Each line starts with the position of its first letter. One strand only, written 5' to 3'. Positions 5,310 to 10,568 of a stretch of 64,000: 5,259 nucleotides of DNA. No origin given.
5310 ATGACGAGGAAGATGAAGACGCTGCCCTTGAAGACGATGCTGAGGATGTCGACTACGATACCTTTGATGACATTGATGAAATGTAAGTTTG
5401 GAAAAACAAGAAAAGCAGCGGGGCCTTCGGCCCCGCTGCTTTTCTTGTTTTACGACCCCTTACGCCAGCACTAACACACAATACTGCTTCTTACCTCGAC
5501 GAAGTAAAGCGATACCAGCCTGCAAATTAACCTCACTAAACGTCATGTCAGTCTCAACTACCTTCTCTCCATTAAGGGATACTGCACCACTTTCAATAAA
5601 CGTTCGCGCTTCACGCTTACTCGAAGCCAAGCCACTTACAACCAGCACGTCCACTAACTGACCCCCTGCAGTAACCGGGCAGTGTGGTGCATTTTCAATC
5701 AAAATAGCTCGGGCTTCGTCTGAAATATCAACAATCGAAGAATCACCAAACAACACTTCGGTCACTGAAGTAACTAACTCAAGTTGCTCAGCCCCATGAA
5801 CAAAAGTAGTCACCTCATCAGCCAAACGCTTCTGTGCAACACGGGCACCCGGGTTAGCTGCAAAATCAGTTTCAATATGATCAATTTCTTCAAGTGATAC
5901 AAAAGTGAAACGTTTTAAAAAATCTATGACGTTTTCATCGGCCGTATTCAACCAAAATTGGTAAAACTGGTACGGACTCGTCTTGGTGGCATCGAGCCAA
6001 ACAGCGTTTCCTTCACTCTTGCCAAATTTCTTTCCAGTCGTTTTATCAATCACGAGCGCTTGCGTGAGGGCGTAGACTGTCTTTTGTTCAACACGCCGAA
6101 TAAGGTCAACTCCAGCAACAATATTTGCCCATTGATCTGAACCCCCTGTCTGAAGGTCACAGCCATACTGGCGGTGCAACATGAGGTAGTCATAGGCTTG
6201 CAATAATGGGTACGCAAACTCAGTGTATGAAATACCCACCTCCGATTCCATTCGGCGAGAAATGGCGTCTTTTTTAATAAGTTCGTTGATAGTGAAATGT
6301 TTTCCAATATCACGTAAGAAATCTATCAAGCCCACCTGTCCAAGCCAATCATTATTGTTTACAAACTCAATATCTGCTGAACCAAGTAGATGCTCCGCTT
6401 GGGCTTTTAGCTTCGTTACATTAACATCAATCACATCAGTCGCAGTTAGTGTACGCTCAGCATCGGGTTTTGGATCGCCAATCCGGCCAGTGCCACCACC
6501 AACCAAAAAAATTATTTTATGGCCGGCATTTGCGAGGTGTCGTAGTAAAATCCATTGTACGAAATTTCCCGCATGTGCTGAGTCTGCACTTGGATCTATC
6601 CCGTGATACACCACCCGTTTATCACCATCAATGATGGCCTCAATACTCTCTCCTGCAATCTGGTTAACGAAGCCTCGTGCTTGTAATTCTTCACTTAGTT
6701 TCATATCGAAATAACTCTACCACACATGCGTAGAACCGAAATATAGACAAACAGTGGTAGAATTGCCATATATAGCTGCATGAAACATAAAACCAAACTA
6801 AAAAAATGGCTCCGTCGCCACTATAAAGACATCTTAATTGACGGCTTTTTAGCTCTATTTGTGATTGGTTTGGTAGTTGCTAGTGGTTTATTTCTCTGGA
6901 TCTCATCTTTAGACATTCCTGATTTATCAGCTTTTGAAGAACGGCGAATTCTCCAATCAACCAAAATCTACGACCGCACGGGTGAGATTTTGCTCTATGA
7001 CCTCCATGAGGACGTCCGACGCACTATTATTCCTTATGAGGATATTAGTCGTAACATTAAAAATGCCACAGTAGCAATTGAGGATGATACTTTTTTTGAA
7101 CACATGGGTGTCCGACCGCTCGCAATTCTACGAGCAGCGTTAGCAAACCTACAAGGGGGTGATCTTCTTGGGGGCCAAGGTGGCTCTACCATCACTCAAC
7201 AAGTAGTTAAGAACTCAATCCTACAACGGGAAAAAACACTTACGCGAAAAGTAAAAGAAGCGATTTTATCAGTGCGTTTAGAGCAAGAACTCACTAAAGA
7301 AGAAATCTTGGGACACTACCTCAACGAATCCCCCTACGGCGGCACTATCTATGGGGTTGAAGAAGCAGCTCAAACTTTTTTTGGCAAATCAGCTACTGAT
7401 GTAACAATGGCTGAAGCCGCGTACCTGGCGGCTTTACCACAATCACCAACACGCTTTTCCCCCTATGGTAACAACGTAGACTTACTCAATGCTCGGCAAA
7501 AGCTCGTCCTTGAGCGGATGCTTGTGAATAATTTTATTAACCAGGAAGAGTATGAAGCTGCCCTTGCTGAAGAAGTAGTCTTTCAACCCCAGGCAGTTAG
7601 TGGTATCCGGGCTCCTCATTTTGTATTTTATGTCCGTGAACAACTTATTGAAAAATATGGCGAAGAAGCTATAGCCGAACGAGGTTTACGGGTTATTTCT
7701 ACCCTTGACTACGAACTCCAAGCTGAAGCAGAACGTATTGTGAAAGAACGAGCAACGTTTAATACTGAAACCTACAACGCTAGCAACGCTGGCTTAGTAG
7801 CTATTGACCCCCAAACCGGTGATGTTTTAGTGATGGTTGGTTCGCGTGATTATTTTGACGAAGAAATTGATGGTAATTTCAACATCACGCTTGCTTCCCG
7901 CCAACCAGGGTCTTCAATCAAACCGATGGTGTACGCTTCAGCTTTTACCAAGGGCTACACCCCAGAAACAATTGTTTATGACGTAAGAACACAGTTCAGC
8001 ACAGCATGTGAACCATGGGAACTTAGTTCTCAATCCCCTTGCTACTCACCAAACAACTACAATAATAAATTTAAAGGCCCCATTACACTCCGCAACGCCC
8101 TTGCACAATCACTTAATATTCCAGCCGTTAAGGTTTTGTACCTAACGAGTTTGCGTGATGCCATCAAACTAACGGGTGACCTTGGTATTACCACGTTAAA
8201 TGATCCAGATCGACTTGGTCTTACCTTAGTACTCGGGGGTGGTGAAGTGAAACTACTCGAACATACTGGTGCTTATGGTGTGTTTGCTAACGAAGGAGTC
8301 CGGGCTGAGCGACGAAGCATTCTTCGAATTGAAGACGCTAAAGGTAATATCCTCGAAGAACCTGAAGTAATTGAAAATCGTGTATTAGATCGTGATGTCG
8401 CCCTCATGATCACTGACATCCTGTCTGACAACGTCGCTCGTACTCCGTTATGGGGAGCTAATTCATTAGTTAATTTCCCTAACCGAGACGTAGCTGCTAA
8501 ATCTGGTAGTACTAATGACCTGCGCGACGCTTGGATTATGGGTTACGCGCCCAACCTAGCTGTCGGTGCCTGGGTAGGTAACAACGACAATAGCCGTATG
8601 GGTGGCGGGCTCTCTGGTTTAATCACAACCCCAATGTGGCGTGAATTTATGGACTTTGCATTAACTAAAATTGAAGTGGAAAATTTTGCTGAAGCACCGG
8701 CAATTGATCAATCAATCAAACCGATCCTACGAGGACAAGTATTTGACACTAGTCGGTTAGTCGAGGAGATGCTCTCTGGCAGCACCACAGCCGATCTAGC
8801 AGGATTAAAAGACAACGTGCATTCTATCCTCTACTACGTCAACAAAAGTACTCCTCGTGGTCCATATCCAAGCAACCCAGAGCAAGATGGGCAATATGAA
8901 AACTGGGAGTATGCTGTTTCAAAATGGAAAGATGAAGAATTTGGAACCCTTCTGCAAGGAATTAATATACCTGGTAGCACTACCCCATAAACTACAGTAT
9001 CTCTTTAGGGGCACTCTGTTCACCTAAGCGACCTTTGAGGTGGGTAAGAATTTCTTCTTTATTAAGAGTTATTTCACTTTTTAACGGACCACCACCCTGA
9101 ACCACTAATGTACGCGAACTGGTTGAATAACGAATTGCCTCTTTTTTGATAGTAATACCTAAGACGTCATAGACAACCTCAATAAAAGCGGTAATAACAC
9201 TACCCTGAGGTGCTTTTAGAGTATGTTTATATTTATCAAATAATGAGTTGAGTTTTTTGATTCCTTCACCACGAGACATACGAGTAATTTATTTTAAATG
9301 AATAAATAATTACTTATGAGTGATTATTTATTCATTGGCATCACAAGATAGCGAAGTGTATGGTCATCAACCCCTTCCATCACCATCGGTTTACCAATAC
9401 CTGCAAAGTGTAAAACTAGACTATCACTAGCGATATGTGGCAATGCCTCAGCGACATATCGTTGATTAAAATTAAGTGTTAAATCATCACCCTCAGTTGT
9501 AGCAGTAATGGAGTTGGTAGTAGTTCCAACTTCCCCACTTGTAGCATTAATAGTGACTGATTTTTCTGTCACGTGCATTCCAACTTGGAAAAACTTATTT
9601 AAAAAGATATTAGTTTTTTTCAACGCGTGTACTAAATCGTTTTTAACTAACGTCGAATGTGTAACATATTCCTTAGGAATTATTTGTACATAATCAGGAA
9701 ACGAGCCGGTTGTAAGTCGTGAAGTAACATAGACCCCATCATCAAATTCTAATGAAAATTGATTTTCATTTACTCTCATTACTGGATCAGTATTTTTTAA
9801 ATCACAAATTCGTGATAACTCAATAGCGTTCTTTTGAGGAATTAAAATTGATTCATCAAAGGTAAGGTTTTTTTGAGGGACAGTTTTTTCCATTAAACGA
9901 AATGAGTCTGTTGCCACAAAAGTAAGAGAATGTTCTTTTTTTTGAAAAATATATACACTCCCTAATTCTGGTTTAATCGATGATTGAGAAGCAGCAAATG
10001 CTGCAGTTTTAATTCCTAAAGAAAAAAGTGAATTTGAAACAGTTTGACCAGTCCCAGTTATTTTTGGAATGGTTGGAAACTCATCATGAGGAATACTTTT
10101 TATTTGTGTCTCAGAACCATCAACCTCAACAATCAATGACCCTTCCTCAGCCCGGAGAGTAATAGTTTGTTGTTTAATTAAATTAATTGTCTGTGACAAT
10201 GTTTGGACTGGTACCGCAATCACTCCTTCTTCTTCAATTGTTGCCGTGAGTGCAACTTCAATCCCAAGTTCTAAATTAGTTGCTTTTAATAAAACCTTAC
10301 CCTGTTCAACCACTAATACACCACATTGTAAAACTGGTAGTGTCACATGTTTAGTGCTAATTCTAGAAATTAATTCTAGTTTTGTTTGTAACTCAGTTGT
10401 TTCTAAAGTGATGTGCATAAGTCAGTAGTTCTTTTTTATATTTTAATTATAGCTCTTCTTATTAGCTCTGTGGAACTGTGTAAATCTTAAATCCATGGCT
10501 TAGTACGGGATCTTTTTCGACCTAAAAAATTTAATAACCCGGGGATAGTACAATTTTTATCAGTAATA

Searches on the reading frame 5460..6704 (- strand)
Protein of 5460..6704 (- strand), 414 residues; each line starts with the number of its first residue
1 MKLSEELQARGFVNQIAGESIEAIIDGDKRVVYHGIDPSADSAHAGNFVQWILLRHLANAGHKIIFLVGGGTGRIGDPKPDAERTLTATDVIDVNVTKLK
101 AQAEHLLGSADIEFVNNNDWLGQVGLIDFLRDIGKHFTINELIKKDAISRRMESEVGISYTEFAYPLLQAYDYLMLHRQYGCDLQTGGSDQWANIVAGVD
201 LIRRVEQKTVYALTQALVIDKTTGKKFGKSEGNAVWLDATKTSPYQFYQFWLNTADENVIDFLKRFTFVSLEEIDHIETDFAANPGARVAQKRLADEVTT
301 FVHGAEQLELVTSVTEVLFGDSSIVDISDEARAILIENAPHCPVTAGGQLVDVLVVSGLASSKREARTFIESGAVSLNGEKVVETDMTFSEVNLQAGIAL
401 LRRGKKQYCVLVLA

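Call 25: search_protein_families(library=pfam, proteins=[window:5460-6704:-], max_evalue=0.00001)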
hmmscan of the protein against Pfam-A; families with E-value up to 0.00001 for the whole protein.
window:5460-6704:- (414 aa): 3 families
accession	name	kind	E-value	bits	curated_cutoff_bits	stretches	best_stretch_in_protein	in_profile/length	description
PF00579.31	tRNA-synt_1b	-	2.2e-73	247.6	21.1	1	31-319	7-291/292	tRNA synthetases class I (W and Y)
PF22421.1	SYY_C-terminal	-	4.7e-18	65.3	27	1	337-410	7-82/83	Tyrosine--tRNA ligase SYY-like C-terminal domain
PF01479.30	S4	-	4.6e-08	33.1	22.8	1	350-382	3-35/48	S4 domain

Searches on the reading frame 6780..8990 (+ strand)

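Call 24: search_protein_families(library=pfam, proteins=[window:6780-8990:+], max_evalue=0.00001)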
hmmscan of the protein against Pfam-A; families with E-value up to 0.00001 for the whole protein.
window:6780-8990:+ (736 aa): 2 families
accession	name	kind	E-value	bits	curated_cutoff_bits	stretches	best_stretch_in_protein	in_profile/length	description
PF00912.28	Transgly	-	4.8e-58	196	27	1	74-247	7-177/178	Transglycosylase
PF00905.27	Transpeptidase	-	3.9e-17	62.9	22.1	1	339-610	3-288/299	Penicillin binding protein transpeptidase domain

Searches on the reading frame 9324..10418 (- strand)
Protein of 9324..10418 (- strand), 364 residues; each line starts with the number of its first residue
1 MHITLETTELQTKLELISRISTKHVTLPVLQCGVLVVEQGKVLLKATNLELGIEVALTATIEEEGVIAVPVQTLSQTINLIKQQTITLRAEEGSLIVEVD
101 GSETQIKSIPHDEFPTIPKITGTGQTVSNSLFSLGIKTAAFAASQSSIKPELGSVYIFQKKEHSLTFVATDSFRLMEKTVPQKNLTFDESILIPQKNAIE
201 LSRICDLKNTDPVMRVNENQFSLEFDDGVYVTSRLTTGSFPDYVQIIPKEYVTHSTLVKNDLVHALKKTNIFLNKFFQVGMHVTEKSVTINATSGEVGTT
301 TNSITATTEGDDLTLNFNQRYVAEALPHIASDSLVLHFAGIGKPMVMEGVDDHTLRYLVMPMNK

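Call 25: search_protein_families(library=pfam, proteins=[window:9324-10418:-], max_evalue=0.00001)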
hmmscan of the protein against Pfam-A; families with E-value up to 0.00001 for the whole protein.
window:9324-10418:- (364 aa): 3 families
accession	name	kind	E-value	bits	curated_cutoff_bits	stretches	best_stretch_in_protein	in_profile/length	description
PF02768.20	DNA_pol3_beta_3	-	4.2e-20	72.2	27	1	245-362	2-120/121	DNA polymerase III beta subunit, C-terminal domain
PF02767.21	DNA_pol3_beta_2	-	7.6e-16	58.9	27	1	128-242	3-116/116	DNA polymerase III beta subunit, central domain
PF00712.24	DNA_pol3_beta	-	1.6e-15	57.7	24.4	1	1-118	1-120/120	DNA polymerase III beta subunit, N-terminal domain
